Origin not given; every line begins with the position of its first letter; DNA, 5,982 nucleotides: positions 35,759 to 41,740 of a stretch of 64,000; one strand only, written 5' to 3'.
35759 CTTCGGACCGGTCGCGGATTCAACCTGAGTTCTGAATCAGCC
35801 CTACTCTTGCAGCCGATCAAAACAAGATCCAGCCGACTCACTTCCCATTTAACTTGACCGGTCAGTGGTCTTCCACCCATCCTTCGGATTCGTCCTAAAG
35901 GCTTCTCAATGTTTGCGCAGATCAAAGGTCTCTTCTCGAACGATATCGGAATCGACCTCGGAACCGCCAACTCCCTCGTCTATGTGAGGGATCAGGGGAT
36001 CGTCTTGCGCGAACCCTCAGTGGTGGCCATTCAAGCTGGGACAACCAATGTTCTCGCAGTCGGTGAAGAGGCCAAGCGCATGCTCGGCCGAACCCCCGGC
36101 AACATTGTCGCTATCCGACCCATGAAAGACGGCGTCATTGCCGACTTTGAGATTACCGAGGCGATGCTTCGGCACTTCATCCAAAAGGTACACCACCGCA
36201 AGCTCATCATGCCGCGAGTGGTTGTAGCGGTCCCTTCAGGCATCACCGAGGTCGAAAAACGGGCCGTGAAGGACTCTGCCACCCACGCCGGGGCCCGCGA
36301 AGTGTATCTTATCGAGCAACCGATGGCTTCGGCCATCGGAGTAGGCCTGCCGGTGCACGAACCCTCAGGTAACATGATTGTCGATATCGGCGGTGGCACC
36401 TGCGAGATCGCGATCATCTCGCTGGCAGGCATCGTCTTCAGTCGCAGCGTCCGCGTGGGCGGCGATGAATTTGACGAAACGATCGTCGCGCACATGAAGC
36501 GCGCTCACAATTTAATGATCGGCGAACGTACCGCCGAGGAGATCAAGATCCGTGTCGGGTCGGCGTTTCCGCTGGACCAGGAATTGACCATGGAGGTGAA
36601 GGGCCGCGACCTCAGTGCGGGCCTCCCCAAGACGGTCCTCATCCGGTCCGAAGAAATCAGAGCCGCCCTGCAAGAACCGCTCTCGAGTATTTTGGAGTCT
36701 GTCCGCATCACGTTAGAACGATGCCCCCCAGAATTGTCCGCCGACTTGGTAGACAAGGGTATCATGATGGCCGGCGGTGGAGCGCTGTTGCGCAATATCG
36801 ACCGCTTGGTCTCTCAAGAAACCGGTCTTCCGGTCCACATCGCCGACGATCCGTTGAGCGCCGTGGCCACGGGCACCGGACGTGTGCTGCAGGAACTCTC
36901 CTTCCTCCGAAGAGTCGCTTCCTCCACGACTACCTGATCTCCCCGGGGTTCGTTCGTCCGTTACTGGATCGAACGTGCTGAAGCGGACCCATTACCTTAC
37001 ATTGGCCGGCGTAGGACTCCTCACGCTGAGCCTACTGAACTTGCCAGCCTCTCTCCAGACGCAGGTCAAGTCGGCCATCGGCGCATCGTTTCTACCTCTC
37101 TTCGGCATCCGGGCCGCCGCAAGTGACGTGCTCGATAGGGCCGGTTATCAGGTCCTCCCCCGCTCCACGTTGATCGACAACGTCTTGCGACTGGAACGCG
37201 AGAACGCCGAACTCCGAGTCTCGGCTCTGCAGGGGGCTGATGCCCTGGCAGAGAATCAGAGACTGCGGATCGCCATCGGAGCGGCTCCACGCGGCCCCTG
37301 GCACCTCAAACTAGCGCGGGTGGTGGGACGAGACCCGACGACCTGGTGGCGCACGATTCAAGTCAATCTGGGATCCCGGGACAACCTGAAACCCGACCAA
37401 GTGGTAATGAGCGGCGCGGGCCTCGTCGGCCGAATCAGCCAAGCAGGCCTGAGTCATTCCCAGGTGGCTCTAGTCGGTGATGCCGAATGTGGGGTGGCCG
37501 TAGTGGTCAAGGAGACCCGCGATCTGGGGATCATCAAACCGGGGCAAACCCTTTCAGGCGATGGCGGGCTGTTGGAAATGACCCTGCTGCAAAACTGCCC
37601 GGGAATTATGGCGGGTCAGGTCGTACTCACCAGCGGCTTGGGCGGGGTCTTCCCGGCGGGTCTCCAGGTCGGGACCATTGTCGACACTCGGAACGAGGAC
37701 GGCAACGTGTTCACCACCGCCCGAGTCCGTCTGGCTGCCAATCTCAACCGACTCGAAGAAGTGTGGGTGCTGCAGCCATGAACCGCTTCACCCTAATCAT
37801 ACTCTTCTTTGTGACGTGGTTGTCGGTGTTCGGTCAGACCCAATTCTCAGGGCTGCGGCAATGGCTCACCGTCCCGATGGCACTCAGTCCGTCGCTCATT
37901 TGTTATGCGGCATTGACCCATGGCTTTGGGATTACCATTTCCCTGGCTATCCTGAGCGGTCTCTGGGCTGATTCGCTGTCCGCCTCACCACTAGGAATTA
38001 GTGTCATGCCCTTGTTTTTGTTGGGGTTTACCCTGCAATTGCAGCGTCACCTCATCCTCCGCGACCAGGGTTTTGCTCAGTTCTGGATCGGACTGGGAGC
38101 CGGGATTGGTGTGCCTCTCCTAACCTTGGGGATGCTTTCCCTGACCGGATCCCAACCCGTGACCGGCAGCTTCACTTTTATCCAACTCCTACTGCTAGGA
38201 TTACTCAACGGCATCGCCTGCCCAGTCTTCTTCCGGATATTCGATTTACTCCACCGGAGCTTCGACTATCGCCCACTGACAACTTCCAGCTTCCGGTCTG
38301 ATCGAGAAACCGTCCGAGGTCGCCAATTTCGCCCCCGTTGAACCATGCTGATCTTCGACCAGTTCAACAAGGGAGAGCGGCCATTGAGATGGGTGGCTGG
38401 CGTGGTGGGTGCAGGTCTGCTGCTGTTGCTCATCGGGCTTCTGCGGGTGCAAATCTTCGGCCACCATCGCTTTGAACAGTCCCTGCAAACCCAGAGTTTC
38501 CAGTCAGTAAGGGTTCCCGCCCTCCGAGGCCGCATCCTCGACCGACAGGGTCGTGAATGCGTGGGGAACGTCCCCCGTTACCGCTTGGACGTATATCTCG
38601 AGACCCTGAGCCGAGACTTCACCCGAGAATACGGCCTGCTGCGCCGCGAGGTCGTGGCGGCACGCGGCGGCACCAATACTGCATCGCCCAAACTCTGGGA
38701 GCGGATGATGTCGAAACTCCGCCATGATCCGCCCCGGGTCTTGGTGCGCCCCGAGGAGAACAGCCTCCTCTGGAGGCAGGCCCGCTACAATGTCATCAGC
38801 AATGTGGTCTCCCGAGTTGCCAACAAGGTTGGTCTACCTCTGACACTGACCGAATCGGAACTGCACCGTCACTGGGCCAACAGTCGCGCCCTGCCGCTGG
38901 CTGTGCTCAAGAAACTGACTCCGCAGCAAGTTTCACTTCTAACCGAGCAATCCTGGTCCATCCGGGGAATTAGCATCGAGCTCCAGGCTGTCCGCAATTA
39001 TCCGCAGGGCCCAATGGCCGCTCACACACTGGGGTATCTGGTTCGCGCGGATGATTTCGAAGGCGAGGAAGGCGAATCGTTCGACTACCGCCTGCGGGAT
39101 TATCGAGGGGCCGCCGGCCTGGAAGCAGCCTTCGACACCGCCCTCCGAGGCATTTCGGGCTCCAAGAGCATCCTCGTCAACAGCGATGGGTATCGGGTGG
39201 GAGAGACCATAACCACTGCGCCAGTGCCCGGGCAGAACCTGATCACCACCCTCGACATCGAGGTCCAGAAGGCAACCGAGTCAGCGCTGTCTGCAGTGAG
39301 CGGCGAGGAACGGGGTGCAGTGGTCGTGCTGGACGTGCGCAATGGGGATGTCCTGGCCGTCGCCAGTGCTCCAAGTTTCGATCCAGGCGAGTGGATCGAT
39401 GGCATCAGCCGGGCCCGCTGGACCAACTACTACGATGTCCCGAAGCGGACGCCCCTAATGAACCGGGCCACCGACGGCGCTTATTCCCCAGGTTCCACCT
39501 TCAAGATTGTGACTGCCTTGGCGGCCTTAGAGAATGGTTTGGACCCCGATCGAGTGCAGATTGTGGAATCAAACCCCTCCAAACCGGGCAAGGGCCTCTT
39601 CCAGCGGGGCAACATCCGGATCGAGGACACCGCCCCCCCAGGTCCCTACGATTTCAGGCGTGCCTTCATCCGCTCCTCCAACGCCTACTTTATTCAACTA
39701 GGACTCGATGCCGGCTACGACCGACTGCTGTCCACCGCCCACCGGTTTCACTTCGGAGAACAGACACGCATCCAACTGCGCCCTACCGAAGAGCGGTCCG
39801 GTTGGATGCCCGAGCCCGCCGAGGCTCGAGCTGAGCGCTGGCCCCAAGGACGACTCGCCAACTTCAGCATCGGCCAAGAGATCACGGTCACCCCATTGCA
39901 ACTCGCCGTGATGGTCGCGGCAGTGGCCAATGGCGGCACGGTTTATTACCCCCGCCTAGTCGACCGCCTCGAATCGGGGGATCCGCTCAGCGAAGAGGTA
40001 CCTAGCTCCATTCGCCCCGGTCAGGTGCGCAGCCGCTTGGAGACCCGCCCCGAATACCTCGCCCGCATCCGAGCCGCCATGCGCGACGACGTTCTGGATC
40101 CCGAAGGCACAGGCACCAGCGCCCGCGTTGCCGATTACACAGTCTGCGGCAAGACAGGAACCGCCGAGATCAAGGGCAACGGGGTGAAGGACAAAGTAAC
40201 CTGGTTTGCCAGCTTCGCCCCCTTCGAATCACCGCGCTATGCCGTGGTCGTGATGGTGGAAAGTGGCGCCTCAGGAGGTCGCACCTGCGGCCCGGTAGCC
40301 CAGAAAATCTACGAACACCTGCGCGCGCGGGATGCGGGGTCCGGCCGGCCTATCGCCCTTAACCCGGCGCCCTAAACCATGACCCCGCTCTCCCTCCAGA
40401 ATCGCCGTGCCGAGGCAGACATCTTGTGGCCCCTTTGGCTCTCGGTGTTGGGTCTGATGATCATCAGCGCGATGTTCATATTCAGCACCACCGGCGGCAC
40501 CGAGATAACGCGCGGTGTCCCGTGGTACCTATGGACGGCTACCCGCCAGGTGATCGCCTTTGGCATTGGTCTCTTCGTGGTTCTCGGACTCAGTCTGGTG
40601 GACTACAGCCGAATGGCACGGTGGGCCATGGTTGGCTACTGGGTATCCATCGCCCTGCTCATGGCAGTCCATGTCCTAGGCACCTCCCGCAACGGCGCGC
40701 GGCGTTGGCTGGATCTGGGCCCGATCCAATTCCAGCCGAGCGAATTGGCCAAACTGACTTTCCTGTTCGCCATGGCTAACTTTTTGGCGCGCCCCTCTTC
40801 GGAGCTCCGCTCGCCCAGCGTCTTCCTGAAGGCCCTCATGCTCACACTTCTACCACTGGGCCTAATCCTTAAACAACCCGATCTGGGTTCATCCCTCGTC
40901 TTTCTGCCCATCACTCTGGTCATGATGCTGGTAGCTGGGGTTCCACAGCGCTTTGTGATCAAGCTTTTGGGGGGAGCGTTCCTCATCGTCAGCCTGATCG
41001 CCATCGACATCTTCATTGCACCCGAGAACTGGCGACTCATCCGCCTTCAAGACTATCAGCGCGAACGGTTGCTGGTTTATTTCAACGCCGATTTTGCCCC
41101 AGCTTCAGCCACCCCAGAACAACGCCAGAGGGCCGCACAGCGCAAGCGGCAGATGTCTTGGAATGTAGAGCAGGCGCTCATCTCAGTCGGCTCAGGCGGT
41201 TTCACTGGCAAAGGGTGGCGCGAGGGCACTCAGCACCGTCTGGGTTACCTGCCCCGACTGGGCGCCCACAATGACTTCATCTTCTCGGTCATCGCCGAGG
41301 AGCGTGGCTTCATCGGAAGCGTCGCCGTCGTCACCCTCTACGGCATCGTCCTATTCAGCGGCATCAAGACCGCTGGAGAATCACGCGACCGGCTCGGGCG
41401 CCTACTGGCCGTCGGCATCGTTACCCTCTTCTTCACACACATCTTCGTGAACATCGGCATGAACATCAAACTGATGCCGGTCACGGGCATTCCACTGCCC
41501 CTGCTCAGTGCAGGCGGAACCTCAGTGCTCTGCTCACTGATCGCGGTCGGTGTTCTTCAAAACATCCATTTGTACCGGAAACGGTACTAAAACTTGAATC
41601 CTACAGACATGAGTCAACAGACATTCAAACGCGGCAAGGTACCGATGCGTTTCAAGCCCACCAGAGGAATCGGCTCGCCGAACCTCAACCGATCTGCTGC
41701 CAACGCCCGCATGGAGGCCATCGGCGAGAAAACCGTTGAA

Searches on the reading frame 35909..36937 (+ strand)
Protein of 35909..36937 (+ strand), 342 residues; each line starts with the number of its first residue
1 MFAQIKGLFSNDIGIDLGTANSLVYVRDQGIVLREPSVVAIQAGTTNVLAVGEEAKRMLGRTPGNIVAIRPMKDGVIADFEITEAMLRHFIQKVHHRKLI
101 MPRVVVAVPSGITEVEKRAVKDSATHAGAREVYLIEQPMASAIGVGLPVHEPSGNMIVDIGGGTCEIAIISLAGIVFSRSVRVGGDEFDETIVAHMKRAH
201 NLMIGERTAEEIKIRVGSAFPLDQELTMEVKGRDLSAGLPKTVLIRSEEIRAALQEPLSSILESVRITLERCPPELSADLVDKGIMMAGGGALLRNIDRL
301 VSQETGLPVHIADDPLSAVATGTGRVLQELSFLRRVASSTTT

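Call 45: search_protein_families(library=pfam, proteins=[window:35909-36937:+], max_evalue=0.001)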
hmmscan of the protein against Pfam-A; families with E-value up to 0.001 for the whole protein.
window:35909-36937:+ (342 aa): 5 families
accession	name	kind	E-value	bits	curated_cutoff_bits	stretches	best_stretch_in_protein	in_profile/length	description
PF06723.19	MreB_Mbl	-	8e-149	495.3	27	1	10-331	1-323/327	MreB/Mbl protein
PF00012.26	HSP70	-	2e-15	56.5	20.6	1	102-199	134-237/599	Hsp70 protein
PF14450.12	FtsA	-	9.1e-13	49.1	31.8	1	157-314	2-112/127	Cell division protein FtsA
PF11104.14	PilM_2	-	1.3e-08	34.6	27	0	155-195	182-222/340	Type IV pilus assembly protein PilM;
PF00022.25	Actin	-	1.5e-07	30.8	27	1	35-199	30-190/410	Actin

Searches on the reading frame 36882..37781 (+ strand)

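Call 45: search_protein_families(library=pfam, proteins=[window:36882-37781:+], max_evalue=0.001)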
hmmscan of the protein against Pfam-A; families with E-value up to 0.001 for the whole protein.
window:36882-37781:+ (299 aa): 1 family
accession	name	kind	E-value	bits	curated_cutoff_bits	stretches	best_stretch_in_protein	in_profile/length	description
PF04085.20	MreC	-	6.3e-38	130.3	28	1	147-298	1-147/147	Rod shape-determining protein MreC, barrel core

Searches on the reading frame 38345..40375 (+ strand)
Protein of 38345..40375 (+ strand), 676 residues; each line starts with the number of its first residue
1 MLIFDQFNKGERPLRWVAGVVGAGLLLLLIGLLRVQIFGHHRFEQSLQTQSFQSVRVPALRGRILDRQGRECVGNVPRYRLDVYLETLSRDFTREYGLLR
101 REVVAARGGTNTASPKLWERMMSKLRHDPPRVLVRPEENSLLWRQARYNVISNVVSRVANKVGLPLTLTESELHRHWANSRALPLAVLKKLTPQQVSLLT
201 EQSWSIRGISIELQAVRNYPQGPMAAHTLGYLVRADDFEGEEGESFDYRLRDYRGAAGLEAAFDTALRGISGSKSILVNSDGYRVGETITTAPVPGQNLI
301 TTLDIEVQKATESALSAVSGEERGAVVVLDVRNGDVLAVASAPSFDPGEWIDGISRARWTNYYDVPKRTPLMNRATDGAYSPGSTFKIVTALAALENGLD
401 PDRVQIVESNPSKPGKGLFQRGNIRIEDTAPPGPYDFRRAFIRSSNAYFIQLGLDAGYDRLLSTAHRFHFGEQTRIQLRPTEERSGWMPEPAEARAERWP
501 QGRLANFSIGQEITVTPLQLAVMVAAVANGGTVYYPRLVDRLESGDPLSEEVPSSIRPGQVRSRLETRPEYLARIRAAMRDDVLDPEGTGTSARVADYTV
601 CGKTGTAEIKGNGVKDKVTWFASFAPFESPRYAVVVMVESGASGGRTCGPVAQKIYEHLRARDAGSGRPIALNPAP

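Call 45: search_protein_families(library=pfam, proteins=[window:38345-40375:+], max_evalue=0.001)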
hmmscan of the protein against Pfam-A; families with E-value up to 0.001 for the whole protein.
window:38345-40375:+ (676 aa): 2 families
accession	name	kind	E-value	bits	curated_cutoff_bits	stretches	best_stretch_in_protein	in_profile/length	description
PF00905.27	Transpeptidase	-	7.4e-64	216.2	22.1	1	324-657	1-299/299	Penicillin binding protein transpeptidase domain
PF03717.20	PBP_dimer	-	1.9e-25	90.8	24.4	1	57-287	2-178/180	Penicillin-binding Protein dimerisation domain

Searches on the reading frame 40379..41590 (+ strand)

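Call 45: search_protein_families(library=pfam, proteins=[window:40379-41590:+], max_evalue=0.001)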
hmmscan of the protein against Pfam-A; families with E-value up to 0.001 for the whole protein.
window:40379-41590:+ (403 aa): 1 family
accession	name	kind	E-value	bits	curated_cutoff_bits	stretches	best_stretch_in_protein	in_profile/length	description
PF01098.24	FTSW_RODA_SPOVE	-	5.2e-89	299.1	26.4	1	20-401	5-355/356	Cell cycle protein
